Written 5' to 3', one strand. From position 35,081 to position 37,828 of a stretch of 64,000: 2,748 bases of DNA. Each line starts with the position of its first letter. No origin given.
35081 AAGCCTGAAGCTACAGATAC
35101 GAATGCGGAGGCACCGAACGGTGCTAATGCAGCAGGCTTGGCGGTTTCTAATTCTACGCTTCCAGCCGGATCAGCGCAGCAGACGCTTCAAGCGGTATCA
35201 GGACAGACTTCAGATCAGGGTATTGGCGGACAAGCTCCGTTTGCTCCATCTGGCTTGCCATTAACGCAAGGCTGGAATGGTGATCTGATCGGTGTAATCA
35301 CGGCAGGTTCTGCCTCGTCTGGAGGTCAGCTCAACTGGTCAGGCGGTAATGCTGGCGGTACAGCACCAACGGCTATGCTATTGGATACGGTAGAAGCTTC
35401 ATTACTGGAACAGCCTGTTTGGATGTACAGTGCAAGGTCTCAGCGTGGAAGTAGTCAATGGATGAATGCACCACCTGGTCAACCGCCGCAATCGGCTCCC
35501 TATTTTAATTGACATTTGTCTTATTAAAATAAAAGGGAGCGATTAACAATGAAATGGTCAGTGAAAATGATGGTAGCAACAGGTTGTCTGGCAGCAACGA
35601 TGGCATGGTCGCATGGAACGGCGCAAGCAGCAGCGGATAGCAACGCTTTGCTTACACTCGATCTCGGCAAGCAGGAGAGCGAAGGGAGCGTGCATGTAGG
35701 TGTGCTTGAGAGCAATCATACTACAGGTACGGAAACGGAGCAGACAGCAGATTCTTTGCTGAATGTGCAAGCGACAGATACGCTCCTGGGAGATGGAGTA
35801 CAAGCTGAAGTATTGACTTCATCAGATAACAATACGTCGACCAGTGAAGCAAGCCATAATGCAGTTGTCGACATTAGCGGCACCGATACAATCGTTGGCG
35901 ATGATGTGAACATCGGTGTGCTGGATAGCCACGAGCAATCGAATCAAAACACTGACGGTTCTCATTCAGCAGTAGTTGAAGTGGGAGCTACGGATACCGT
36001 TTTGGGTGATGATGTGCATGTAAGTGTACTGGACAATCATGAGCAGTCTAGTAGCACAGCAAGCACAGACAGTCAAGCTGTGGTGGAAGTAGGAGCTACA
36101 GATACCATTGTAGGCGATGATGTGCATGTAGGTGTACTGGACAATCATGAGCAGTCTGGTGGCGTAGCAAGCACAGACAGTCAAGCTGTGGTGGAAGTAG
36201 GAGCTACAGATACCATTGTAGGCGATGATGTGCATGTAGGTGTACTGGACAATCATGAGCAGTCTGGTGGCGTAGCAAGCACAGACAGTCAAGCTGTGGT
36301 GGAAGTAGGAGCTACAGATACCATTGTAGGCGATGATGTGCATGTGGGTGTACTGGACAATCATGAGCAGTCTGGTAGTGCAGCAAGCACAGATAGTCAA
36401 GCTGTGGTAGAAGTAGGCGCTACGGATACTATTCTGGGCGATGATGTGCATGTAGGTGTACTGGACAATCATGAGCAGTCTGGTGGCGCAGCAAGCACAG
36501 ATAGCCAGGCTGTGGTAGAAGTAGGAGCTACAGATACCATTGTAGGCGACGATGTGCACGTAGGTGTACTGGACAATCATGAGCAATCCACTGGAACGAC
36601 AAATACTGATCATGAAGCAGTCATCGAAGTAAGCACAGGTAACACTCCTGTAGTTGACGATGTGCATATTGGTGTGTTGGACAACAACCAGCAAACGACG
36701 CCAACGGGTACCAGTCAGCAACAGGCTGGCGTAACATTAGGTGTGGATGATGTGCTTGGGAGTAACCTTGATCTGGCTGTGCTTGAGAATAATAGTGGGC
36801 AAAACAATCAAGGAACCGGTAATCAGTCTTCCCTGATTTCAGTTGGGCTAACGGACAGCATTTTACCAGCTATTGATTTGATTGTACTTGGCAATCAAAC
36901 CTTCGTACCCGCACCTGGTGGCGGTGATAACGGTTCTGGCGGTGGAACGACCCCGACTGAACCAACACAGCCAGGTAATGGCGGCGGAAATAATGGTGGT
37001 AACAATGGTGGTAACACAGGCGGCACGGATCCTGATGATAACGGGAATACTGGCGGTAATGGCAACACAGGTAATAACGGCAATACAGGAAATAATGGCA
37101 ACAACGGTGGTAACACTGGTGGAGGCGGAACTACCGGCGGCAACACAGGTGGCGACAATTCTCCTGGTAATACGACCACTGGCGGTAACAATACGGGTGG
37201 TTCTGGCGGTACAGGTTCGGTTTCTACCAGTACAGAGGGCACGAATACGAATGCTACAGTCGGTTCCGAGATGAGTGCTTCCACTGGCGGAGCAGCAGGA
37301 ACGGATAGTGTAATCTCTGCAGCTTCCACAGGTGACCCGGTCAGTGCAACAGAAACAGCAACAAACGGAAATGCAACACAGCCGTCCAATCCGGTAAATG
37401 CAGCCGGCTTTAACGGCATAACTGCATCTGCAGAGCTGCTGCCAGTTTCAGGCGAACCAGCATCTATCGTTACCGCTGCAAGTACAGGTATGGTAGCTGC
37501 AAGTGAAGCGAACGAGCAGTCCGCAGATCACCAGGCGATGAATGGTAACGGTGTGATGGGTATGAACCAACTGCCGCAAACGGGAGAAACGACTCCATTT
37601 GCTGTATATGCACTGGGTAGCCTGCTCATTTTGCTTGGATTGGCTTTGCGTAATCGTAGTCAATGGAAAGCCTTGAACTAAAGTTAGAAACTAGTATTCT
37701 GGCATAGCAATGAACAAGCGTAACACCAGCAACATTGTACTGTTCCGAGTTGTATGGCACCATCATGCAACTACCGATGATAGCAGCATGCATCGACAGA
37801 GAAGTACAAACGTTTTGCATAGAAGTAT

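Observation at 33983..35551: Candidate secretion-monitoring ribosome-arrest peptide (W-M-N-A-P-P) coupled to an SD-sequestering hairpin controlling a cell-wall protein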

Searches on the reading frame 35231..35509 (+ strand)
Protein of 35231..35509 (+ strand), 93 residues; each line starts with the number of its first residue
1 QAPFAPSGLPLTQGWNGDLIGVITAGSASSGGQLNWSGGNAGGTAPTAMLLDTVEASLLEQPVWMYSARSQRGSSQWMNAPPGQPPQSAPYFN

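Call 13: find_homologous_proteins(query=window:35231-35509:+, max_evalue=10)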
Query seq(93 aa): 4 candidates shared short words with the query, none scored E <= 10.

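Call 29: search_protein_representatives(alignment_id=A4)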
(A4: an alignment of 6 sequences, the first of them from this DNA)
Query: 6 sequences, 98 profile positions. Proteins with E-value up to 0.001 (for the whole library): 8; up to 1e-10: 3; up to 1e-30: 2. The best 8 are listed.
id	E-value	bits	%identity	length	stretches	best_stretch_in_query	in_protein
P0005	7.3e-49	180.2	-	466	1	1-98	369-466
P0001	1.2e-45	169.9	-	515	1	1-98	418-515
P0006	5.8e-22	94.0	-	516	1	3-96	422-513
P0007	1.2e-09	54.4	-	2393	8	5-40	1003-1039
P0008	5.8e-07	45.9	-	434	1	19-92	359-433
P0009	3.1e-04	37.1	-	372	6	13-59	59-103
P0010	3.4e-04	37.0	-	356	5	48-78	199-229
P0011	9.4e-04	35.6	-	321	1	6-91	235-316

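Call 32: find_encoding_contigs(protein=P0011, flank=6000, max_places=3)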
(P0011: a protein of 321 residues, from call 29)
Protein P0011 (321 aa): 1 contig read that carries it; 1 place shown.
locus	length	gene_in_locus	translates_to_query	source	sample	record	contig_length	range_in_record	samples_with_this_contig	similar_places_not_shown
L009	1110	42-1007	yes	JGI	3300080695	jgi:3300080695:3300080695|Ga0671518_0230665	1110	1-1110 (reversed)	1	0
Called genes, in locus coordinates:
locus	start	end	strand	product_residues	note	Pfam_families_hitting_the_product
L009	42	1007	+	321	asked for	-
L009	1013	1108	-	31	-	?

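Call 33: find_encoding_contigs(protein=P0006, flank=6000, max_places=3)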
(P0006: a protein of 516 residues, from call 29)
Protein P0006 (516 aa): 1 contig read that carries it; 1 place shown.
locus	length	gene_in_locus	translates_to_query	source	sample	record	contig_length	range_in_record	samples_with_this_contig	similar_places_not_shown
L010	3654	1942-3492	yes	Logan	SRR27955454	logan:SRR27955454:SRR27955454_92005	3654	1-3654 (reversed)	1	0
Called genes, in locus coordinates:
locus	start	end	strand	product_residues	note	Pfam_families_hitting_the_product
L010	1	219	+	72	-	?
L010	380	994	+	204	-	PF01022:HTH_5, PF01047:MarR (weak), PF08279:HTH_11, PF13412:HTH_24 (weak)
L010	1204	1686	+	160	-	-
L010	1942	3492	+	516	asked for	-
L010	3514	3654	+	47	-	?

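Call 36: find_encoding_contigs(protein=P0008, flank=6000, max_places=3)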
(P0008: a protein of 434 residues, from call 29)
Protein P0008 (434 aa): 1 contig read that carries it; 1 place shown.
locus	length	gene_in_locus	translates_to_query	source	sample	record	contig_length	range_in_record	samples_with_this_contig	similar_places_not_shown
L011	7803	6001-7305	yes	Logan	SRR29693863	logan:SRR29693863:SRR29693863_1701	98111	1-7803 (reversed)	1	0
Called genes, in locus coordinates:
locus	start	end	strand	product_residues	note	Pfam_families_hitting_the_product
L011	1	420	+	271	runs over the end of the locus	PF01177:Asp_Glu_race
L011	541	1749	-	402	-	PF01636:APH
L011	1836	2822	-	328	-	PF02653:BPD_transp_2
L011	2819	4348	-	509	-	PF02463:SMC_N (weak), PF00005:ABC_tran, PF13304:AAA_21 (faint), PF13401:AAA_22 (faint), PF00005:ABC_tran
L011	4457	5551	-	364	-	PF00532:Peripla_BP_1, PF13407:Peripla_BP_4, PF13377:Peripla_BP_3 (faint)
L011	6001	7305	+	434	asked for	-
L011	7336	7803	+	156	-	?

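Call 71: predict_structure(alignment_id=A4)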
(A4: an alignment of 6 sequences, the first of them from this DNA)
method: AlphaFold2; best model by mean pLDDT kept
length: 93 residues; sequences in the alignment: 6
mean_pLDDT: 42.7   pTM: 0.20
mean pLDDT of the five models: 42.7, 41.5, 40.5, 36.5, 36.3
residues with pLDDT >= 90: 0; 70-90: 0; 50-70: 15; < 50: 78
segments of 3 or more residues with pLDDT < 50: 15-19, 24-73, 75-77, 80-86, 91-93
pLDDT, mean of each block of 10 residues (from residue 1): 51 47 41 36 36 38 39 48 49 39
secondary structure, 60 per line:
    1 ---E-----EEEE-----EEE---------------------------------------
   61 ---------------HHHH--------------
elements in order: E10-13 E19-21 H76-79

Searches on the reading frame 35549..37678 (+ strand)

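Call 4: search_protein_families(library=pfam, proteins=[window:35549-37678:+], max_evalue=1)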
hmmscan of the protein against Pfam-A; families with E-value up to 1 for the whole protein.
window:35549-37678:+ (710 aa): 3 families
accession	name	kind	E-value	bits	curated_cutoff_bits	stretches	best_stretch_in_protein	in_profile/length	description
PF19573.5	DUF6089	-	0.0017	18.2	23.2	0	241-288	24-71/226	Domain of unknown function (DUF6089)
PF00746.26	Gram_pos_anchor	-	0.03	14.7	20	1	672-699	6-32/43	LPXTG cell wall anchor motif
PF01938.26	TRAM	-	0.13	12.6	21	0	224-277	4-57/61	TRAM domain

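Call 5: search_protein_families(library=ncbifam, proteins=[window:35549-37678:+], max_evalue=1)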
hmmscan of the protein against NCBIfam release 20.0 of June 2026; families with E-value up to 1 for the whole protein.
window:35549-37678:+ (710 aa): 2 families
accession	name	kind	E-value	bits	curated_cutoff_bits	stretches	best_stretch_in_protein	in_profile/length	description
NF053819.1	EF0750_LPXTG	subfamily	0.0012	19.3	47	1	664-700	61-98/105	EF2685/EF0750 family sortase-dependent surface protein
TIGR01167.1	LPXTG_anchor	domain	0.0027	18.3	15.9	1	674-703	1-31/34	LPXTG cell wall anchor domain-containing protein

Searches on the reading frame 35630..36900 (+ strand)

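Call 85: predict_structure(protein=window:35630-36900:+)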
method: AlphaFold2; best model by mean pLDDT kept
length: 423 residues; sequences in the alignment: 1
mean_pLDDT: 72.9   pTM: 0.76
mean pLDDT of the five models: 72.9, 69.3, 68.3, 64.5, 55.9
residues with pLDDT >= 90: 10; 70-90: 264; 50-70: 140; < 50: 9
segments of 3 or more residues with pLDDT < 50: 391-394, 421-423
pLDDT, mean of each block of 10 residues (from residue 1): 68 66 74 60 77 74 70 73 76 80 63 81 79 81 75 83 85 76 85 81 86 75 85 83 78 78 79 83 69 79 72 75 64 66 70 60 65 64 64 50 63 58 39
secondary structure, 60 per line:
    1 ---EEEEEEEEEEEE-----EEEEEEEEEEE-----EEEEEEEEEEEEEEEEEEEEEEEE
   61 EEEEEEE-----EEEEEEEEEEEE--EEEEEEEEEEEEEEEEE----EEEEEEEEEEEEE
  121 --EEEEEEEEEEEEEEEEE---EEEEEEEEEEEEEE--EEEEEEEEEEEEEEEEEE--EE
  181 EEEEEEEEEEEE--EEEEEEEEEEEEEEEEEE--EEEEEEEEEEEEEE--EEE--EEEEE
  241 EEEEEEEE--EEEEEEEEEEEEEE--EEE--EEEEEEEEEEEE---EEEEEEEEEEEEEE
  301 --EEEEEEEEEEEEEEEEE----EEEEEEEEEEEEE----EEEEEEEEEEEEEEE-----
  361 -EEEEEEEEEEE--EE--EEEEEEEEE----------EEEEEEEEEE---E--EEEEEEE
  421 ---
elements in order: E4-15 E21-31 E37-67 E73-84 E87-103 E108-120 E123-139 E143-156 E159-176 E179-192 E195-212 E215-228 E231-233 E236-248 E251-264 E267-269 E272-283 E287-300 E303-319 E324-336 E341-355 E362-372 E379-387 E398-407 E414-420

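Call 87: fold_search(model_id=the predicted structure, library=pdb)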
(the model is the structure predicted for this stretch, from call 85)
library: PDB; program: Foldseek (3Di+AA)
matches with E <= 10: 15; with E <= 0.001: 0
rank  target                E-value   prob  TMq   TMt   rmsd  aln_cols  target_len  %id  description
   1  8c50_A                2.0e-01  0.06  0.14  0.14  18.1       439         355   10  Pontibacter korlensis curli subunit CsgA (released 2023-06-28)
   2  3sze                  3.5e+00  0.01  0.08  0.05  24.5       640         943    8  Crystal structure of the passenger domain of the E. coli autotransporter EspP (released 2011-10-12)
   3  3twd_A                5.4e+00  0.01  0.08  0.11  18.7       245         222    9  glmuC1 in complex with an antibacterial inhibitor (released 2011-10-19)
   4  4aaw                  5.7e+00  0.01  0.08  0.08  18.2       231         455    9  S.pneumoniae GlmU in complex with an antibacterial inhibitor (released 2012-02-15)
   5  4aa7_A                5.7e+00  0.01  0.08  0.11  18.3       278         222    9  E.coli GlmU in complex with an antibacterial inhibitor (released 2012-08-15)
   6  2oi6_A                5.7e+00  0.00  0.07  0.07  19.5       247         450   11  E. coli GlmU- Complex with UDP-GlcNAc, CoA and GlcN-1-PO4 (released 2007-06-19)
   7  6p5t_B                6.0e+00  0.01  0.12  0.08  26.6       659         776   10  Surface-layer (S-layer) RsaA protein from Caulobacter crescentus bound to strontium and iodide (released 2020-01-15)
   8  8iuf_G2               6.3e+00  0.00  0.05  0.07  18.8       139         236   11  Cryo-EM structure of Euglena gracilis super-complex I+III2+IV, composite (released 2024-02-28)
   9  9dr4                  6.3e+00  0.00  0.05  0.05  18.9       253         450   12  Crystal structure of bifunctional GlmU from Staphylococcus aureus NCTC 8325 complexed with UTP, CoA and Glc 1-P (released 2025-05-14)
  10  1hm0_A                7.0e+00  0.01  0.10  0.10  17.6       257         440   10  CRYSTAL STRUCTURE OF S.PNEUMONIAE N-ACETYLGLUCOSAMINE 1-PHOSPHATE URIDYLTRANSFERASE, GLMU (released 2001-11-30)
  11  6n2c_A                7.0e+00  0.01  0.11  0.11  26.2       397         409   12  The Crystal Structure of Caldicellulosiruptor hydrothermalis Tapirin C-terminal domain (released 2018-12-19)
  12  6p5t_D                7.0e+00  0.00  0.08  0.06  27.0       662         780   12  Surface-layer (S-layer) RsaA protein from Caulobacter crescentus bound to strontium and iodide (released 2020-01-15)
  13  1hv9_B                7.3e+00  0.00  0.08  0.07  19.9       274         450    9  STRUCTURE OF E. COLI GLMU: ANALYSIS OF PYROPHOSPHORYLASE AND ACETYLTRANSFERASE ACTIVE SITES (released 2001-02-21)
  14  7ojw_A                8.1e+00  0.00  0.05  0.06  17.8       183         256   13  Crystal structure of Pseudomonas aeruginosa LpxA in complex with compound 93 (released 2021-10-13)
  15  9mh4                  9.9e+00  0.00  0.05  0.05  18.2       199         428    8  Crystal Structure of Bifunctional protein GlmU from Klebsiella aerogenes (released 2024-12-18)
